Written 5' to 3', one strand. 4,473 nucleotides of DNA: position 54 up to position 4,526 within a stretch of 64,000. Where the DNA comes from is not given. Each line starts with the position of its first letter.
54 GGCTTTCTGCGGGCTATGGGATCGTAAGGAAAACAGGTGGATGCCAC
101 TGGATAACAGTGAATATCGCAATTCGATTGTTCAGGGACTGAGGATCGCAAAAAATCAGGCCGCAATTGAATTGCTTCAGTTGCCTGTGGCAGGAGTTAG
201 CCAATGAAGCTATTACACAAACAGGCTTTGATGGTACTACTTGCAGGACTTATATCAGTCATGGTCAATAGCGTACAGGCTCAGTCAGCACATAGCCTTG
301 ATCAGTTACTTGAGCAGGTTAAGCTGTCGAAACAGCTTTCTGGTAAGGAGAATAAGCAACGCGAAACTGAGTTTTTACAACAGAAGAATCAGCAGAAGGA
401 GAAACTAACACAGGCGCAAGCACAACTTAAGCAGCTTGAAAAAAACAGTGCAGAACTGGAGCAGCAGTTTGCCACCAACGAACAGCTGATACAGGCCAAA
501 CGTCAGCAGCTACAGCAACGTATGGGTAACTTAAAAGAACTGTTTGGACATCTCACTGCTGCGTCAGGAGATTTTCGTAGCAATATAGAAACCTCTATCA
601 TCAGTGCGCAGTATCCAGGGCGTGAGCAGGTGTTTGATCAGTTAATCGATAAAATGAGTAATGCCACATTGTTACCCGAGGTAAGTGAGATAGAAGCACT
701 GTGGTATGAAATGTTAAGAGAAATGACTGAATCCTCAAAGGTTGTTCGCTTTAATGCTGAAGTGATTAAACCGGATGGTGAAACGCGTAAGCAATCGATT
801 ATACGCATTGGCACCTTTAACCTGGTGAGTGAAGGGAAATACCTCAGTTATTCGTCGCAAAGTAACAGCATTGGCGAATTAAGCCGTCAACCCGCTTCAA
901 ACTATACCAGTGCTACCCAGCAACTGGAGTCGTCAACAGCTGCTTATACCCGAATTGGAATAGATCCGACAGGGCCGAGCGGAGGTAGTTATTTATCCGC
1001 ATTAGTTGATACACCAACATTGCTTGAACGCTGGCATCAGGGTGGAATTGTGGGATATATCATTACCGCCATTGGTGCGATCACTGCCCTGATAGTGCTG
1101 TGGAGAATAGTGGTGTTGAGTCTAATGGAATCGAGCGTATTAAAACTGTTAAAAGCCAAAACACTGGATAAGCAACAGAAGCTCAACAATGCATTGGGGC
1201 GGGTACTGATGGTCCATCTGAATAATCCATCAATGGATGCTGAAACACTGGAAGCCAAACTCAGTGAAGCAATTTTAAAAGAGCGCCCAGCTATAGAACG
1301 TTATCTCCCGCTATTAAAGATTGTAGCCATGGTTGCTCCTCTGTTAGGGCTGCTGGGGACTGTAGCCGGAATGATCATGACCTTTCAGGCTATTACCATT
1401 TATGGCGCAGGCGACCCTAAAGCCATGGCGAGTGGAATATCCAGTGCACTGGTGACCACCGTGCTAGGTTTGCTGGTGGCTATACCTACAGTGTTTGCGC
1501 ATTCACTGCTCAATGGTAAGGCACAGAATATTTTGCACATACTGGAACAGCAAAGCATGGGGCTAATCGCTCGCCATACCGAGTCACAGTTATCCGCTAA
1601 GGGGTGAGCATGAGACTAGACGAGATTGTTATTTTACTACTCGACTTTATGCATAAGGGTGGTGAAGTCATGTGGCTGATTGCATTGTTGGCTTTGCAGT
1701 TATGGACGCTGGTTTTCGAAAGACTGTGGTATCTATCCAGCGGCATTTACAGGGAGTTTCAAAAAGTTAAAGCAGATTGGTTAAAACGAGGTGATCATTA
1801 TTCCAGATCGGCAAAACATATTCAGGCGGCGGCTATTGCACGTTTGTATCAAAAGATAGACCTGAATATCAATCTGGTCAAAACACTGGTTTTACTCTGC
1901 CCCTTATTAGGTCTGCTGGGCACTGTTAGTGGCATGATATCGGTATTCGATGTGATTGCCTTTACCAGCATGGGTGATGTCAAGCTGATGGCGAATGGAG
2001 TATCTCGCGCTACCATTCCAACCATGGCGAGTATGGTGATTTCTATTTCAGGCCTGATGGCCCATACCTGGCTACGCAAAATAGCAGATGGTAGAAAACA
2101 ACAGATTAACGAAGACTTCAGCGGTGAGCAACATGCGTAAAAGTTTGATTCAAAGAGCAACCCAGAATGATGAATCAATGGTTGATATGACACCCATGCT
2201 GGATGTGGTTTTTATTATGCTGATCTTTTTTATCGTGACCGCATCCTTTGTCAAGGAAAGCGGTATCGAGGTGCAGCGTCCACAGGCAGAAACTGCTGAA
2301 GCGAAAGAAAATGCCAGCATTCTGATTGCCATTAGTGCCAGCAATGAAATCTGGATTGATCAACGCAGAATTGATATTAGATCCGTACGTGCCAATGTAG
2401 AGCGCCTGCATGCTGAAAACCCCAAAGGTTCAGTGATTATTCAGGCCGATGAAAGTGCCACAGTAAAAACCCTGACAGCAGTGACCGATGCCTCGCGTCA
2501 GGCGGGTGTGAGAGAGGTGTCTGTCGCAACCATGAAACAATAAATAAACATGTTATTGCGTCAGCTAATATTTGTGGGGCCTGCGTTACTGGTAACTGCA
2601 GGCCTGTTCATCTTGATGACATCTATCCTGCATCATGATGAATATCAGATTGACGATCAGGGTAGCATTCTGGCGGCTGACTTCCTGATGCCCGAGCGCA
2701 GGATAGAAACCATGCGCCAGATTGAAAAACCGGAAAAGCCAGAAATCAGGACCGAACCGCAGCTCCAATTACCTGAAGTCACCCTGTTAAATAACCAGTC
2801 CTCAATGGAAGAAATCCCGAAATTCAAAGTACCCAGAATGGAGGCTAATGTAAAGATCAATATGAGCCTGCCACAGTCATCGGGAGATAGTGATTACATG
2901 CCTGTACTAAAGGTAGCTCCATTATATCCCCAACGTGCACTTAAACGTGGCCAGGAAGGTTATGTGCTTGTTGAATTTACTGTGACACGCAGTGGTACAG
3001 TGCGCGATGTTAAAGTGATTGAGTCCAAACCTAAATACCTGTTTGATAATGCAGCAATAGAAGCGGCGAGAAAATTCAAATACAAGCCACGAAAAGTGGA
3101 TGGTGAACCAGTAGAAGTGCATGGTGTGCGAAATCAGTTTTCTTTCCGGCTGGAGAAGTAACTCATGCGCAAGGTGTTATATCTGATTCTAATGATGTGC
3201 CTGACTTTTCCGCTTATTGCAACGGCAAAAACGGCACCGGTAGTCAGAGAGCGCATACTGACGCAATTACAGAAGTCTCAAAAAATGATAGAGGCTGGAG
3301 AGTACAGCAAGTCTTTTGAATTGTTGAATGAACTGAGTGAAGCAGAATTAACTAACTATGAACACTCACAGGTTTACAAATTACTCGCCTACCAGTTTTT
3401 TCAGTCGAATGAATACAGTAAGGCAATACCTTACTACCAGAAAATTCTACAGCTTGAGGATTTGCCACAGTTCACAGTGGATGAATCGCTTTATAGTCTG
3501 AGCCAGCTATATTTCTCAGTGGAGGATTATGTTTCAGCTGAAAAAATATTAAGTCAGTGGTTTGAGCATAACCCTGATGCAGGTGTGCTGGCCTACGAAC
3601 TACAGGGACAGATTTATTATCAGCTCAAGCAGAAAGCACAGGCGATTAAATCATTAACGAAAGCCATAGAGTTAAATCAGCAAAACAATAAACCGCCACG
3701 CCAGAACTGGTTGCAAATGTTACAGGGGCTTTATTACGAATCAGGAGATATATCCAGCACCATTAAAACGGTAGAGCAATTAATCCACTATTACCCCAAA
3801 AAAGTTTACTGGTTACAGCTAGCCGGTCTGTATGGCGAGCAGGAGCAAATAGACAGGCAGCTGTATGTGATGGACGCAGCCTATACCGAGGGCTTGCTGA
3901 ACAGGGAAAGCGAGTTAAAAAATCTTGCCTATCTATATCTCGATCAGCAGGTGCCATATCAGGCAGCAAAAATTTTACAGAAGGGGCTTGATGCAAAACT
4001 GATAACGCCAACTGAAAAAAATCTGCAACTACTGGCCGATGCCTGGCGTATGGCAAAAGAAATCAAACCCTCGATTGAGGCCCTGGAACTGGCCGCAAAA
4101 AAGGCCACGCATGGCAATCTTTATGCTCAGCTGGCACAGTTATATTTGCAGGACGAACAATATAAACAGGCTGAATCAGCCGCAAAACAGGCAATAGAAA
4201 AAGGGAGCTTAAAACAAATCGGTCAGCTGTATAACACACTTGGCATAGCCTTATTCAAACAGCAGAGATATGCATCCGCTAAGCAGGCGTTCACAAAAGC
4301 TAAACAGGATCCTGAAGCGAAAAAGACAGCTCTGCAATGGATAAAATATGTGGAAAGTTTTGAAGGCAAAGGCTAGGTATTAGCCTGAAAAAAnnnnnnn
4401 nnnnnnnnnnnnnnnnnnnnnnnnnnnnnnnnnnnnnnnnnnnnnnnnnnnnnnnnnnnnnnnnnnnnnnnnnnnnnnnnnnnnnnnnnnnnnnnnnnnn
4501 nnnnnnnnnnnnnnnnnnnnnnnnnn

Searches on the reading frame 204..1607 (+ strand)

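Call 76: search_protein_families(library=pfam, proteins=[window:204-1607:+], max_evalue=0.00001)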
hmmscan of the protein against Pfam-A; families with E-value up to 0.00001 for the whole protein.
window:204-1607:+ (467 aa): 1 family
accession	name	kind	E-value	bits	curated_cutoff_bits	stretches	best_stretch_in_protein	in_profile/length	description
PF01618.21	MotA_ExbB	-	2.4e-29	102.1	22.9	1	330-448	5-126/127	MotA/TolQ/ExbB proton channel family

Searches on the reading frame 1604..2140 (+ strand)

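Call 76: search_protein_families(library=pfam, proteins=[window:1604-2140:+], max_evalue=0.00001)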
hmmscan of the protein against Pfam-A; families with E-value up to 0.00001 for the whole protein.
window:1604-2140:+ (178 aa): 1 family
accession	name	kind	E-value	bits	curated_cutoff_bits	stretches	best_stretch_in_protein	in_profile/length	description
PF01618.21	MotA_ExbB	-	1e-16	61.3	22.9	1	65-168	22-125/127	MotA/TolQ/ExbB proton channel family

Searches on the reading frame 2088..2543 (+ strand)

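Call 76: search_protein_families(library=pfam, proteins=[window:2088-2543:+], max_evalue=0.00001)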
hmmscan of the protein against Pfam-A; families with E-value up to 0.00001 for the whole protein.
window:2088-2543:+ (151 aa): 1 family
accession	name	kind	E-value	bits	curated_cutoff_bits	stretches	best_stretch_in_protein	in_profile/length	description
PF02472.21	ExbD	-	8.5e-31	107.1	25.4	1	28-149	4-126/128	Biopolymer transport protein ExbD/TolR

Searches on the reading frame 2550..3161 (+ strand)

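Call 3: search_protein_families(library=pfam, proteins=[window:2550-3161:+], max_evalue=0.01)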
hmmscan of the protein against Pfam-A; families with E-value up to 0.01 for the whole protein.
window:2550-3161:+ (203 aa): 1 family
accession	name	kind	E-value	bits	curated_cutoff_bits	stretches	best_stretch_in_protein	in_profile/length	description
PF03544.19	TonB_C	-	4.7e-23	81.9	24.6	1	123-201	2-79/79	Gram-negative bacterial TonB protein C-terminal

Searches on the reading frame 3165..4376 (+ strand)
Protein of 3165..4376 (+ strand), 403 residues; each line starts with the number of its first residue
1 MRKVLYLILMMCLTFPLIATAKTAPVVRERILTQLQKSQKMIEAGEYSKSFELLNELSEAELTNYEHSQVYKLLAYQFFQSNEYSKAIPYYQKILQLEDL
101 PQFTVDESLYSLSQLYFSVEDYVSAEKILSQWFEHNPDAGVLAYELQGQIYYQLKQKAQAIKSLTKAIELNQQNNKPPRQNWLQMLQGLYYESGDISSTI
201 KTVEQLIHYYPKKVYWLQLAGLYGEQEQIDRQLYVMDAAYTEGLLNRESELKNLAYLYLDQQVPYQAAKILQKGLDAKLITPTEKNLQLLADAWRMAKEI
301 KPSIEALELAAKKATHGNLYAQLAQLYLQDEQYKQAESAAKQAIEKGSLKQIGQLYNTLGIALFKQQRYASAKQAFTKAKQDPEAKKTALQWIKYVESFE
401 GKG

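Call 3: search_protein_families(library=pfam, proteins=[window:3165-4376:+], max_evalue=0.01)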
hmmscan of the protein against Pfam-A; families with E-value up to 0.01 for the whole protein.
window:3165-4376:+ (403 aa): 15 families
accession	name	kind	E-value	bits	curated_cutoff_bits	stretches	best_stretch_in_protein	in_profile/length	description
PF07719.23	TPR_2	-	9.7e-16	57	27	2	142-174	2-34/34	Tetratricopeptide repeat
PF00515.34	TPR_1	-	8e-15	54.4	27.8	3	143-174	3-34/34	Tetratricopeptide repeat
PF13428.12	TPR_14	-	3.3e-12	46.2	23.5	0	318-346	2-30/44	Tetratricopeptide repeat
PF13432.12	TPR_16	-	4.6e-11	43.4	32.7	1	323-384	3-63/65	Tetratricopeptide repeat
PF13181.12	TPR_8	-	8.1e-11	41.6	25.7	1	143-174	3-34/34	Tetratricopeptide repeat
PF13424.12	TPR_12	-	1e-09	38.9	30.1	0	110-172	7-76/77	Tetratricopeptide repeat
PF23914.1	TPR_CcmH_CycH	-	2.1e-09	37.9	42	1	46-97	102-150/158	Cytochrome c-type biogenesis protein H TPR domain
PF14559.12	TPR_19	-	3e-09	37.5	25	2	120-174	5-58/68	Tetratricopeptide repeat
PF25068.1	ARM_TT21_4th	-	7.4e-08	33.2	30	1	80-173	11-105/153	Tetratricopeptide repeat protein 21 forth ARM domain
PF13176.12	TPR_7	-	3.6e-06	27.1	27.9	0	320-346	2-30/36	Tetratricopeptide repeat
PF13371.12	TPR_9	-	6.6e-06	26.5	35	0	114-173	3-61/73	Tetratricopeptide repeat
PF12895.13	ANAPC3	-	7.7e-06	26.5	27.2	1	81-166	2-81/82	Anaphase-promoting complex, cyclosome, subunit 3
PF13374.12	TPR_10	-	0.0026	18.1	27.5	0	356-378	5-27/42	Tetratricopeptide repeat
PF13174.12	TPR_6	-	0.0051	17.8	26.3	0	145-169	4-28/33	Tetratricopeptide repeat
PF13414.12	TPR_11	-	0.0097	16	26.8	1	148-174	1-27/42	TPR repeat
